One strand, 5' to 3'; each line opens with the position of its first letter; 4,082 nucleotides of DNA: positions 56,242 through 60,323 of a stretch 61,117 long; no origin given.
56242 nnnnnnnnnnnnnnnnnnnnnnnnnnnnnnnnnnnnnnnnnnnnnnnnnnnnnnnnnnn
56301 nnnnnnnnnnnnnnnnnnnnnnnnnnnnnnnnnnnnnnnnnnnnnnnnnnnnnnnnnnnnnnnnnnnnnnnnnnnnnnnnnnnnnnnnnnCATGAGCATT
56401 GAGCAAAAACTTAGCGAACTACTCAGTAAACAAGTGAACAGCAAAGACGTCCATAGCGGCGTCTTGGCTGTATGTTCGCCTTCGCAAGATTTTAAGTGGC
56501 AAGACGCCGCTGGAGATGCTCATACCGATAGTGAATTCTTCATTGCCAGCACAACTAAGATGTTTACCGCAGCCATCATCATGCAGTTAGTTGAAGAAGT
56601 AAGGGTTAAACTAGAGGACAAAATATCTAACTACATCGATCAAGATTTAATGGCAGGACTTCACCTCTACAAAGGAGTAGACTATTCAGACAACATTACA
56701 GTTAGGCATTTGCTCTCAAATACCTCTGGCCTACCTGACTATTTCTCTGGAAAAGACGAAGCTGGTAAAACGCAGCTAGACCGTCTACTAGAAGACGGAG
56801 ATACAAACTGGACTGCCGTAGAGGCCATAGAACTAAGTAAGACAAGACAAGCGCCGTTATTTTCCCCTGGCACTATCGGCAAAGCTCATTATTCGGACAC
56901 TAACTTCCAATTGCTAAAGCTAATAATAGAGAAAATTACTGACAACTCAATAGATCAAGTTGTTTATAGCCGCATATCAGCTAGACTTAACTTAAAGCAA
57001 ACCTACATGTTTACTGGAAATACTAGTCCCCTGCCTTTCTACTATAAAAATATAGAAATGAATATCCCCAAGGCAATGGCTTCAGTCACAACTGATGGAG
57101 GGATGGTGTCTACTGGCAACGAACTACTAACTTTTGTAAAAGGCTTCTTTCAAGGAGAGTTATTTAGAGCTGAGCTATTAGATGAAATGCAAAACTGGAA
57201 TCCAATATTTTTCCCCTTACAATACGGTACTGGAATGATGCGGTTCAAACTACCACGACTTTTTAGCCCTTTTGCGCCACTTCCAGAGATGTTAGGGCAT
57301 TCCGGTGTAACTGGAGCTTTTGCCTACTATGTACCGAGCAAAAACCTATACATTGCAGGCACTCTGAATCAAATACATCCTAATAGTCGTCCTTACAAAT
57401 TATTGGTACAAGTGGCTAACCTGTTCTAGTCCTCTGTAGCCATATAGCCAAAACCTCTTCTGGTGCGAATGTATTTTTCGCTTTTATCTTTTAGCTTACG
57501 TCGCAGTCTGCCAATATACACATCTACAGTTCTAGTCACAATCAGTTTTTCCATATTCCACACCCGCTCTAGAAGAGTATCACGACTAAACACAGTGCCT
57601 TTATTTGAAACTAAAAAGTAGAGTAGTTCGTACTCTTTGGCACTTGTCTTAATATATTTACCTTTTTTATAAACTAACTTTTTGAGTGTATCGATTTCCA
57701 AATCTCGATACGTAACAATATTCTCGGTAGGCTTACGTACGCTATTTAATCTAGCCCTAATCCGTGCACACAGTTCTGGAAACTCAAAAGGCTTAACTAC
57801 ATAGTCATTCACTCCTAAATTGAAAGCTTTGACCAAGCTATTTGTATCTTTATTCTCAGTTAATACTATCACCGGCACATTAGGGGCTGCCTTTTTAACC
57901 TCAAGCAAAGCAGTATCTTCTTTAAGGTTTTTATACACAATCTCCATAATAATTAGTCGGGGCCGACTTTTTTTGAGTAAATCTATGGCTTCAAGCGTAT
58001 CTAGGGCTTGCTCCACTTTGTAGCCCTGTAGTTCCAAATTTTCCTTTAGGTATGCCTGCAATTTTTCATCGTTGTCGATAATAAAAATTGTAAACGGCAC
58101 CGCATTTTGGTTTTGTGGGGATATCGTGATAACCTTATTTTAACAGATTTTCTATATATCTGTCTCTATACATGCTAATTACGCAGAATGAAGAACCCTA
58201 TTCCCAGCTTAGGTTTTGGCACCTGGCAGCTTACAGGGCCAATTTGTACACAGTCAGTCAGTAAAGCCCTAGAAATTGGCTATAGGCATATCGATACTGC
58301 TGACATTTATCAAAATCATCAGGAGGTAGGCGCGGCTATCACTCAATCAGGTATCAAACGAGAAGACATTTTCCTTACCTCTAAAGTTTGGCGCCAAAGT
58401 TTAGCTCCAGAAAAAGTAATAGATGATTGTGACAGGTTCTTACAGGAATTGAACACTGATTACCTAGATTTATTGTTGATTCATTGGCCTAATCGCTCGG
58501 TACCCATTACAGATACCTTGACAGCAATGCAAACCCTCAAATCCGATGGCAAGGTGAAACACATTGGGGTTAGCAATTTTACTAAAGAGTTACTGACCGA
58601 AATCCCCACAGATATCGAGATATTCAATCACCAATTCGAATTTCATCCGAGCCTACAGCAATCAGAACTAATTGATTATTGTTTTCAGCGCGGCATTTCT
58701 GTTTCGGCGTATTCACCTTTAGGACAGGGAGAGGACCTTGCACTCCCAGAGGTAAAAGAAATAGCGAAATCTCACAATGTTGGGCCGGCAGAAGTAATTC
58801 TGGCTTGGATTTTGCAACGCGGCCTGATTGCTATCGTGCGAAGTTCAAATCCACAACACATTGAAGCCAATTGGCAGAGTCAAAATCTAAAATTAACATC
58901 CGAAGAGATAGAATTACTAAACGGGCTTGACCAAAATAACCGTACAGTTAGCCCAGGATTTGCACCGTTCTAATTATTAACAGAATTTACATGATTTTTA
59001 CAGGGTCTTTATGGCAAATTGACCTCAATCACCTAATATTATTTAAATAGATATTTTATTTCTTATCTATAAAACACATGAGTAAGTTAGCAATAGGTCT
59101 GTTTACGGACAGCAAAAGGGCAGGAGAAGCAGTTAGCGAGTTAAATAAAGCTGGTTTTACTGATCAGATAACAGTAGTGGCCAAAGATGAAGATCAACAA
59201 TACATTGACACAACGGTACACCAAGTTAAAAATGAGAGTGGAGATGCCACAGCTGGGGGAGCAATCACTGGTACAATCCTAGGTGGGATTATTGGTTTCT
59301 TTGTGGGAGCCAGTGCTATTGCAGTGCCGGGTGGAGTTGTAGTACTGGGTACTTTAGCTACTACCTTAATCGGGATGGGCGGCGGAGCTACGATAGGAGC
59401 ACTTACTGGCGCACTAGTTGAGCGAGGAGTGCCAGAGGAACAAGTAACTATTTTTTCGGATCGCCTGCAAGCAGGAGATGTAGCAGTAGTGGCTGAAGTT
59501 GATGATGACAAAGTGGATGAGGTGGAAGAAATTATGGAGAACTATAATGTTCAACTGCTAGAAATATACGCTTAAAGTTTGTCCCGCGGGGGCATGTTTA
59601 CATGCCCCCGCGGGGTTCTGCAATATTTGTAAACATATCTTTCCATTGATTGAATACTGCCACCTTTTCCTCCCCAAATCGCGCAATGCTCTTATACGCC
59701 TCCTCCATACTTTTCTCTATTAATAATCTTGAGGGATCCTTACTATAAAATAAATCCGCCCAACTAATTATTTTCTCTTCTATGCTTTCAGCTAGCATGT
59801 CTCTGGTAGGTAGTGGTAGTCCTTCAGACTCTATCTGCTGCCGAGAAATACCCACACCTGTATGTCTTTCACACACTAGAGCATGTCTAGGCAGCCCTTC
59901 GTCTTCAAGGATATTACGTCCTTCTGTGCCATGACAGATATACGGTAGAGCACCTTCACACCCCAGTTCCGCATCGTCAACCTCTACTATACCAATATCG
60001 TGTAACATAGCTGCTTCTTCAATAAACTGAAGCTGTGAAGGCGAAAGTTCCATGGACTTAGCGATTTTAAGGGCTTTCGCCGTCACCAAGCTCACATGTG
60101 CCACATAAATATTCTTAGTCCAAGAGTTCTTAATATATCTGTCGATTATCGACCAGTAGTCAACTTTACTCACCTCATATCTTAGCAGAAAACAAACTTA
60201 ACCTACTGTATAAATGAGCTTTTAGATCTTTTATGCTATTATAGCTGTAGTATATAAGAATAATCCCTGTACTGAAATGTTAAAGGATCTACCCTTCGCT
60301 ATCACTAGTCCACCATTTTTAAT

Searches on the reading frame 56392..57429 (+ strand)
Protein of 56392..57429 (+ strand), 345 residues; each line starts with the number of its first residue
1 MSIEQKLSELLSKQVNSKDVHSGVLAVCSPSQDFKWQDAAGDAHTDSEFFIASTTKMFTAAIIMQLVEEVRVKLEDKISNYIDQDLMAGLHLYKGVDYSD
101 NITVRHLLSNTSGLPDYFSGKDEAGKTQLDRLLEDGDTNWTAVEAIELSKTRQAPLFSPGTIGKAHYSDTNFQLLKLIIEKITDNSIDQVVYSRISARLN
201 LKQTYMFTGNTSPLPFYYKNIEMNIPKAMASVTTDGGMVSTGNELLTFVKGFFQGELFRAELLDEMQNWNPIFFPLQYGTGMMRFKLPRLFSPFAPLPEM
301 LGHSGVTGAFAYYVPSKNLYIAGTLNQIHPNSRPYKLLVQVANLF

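Call 55: search_protein_families(library=pfam, proteins=[window:56392-57429:+], max_evalue=0.001)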
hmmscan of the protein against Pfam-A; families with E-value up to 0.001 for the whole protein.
window:56392-57429:+ (345 aa): 1 family
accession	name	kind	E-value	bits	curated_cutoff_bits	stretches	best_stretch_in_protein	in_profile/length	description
PF00144.29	Beta-lactamase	-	2e-36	126.2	27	1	42-333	43-316/329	Beta-lactamase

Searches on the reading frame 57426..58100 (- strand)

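Call 55: search_protein_families(library=pfam, proteins=[window:57426-58100:-], max_evalue=0.001)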
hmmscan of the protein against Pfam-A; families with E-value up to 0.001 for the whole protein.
window:57426-58100:- (224 aa): 2 families
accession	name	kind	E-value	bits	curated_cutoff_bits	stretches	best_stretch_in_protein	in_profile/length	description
PF00486.34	Trans_reg_C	-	6.8e-25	87.4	26.2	1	148-220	2-76/77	Transcriptional regulatory protein, C terminal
PF00072.30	Response_reg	-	7.4e-20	71.6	30.2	1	5-115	1-111/111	Response regulator receiver domain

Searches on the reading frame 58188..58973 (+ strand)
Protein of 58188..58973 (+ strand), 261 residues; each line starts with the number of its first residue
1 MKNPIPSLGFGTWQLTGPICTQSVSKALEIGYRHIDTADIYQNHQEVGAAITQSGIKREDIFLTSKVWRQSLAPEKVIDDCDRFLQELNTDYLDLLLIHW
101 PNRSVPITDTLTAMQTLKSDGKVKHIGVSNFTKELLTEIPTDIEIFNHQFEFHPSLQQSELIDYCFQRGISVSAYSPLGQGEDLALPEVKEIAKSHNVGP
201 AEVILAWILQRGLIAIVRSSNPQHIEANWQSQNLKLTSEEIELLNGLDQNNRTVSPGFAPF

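Call 55: search_protein_families(library=pfam, proteins=[window:58188-58973:+], max_evalue=0.001)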
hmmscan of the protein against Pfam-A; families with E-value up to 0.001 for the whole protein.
window:58188-58973:+ (261 aa): 1 family
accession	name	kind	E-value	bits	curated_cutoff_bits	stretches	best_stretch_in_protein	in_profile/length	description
PF00248.27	Aldo_ket_red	-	4.9e-59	200.2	24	1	8-247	2-289/291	Aldo/keto reductase family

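Call 84: find_encoding_contigs(protein=window:58188-58970:+, flank=10000, max_places=1)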
Protein window:58188-58970:+ (261 aa): 1 contig read that carries it; 1 place shown.
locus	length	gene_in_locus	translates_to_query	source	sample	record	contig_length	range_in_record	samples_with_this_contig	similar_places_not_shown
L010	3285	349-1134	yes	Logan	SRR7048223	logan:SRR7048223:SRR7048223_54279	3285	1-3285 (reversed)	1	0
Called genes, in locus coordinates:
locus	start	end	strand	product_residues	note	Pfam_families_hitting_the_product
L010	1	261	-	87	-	?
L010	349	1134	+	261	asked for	PF00248:Aldo_ket_red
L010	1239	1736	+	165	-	PF11181:YflT (faint), PF06897:DUF1269 (weak)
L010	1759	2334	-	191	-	PF01966:HD (weak)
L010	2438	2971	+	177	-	-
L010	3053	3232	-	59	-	-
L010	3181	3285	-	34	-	?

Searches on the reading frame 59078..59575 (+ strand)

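Call 55: search_protein_families(library=pfam, proteins=[window:59078-59575:+], max_evalue=0.001)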
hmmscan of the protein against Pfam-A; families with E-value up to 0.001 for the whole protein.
window:59078-59575:+ (165 aa): 2 families
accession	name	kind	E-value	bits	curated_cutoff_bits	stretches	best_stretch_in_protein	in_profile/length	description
PF06897.17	DUF1269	-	3.1e-07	31.1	26.9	1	89-162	10-84/100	Protein of unknown function (DUF1269)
PF11181.13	YflT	-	8.5e-07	29.8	26.2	1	6-75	3-69/99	Heat induced stress protein YflT domain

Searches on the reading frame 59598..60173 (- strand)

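Call 55: search_protein_families(library=pfam, proteins=[window:59598-60173:-], max_evalue=0.001)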
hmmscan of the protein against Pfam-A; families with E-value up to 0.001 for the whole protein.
window:59598-60173:- (191 aa): 1 family
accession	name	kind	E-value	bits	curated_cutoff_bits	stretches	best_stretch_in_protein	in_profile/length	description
PF01966.28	HD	-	1.1e-05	26.2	22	1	24-141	2-112/116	HD domain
